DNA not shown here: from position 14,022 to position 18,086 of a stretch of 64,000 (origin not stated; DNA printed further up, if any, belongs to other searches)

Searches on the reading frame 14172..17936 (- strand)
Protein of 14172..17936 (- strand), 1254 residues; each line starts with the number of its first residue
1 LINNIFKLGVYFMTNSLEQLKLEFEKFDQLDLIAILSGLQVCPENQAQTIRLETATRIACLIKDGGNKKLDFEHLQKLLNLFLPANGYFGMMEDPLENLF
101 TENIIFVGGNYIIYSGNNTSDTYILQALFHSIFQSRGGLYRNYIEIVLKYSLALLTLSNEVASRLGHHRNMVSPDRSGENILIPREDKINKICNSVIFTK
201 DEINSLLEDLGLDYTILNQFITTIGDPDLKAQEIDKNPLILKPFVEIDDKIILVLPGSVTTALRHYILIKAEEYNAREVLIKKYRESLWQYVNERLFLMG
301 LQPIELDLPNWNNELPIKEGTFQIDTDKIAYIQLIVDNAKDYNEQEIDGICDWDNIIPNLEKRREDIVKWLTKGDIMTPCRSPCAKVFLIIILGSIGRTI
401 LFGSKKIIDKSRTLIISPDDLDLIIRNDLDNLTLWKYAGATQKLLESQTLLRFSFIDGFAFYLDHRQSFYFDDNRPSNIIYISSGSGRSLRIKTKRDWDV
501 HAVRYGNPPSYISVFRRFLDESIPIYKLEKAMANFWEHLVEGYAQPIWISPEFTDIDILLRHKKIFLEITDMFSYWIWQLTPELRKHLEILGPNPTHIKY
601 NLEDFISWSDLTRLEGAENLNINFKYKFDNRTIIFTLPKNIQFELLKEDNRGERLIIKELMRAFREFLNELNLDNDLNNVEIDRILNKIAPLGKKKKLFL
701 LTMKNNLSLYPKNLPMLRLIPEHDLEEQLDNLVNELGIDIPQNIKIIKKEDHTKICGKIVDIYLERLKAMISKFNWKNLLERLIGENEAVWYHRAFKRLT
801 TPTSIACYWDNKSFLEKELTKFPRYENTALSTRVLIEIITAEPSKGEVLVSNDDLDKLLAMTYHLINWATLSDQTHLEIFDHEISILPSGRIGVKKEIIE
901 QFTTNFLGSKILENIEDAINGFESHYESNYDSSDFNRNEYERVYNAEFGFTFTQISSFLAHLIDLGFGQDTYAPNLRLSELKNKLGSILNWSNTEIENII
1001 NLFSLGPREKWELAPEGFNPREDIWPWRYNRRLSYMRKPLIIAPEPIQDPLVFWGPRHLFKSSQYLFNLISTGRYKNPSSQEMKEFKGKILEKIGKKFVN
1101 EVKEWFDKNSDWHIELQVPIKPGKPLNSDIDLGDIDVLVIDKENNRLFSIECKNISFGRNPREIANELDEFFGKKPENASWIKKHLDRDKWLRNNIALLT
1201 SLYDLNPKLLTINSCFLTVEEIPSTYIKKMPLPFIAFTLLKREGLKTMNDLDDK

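Call 6: search_protein_families(library=pfam, proteins=[window:14172-17936:-], max_evalue=0.01)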
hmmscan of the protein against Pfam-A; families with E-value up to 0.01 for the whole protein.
window:14172-17936:- (1254 aa): 0 families

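Call 7: search_protein_families(library=padloc, proteins=[window:14172-17936:-], max_evalue=0.001)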
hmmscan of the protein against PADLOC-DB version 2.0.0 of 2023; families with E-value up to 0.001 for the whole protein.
window:14172-17936:- (1254 aa): 1 family
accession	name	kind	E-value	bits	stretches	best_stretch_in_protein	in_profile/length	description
PDLC02221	Upx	-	1.5e-72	242.5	2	547-1209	566-1235/1271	-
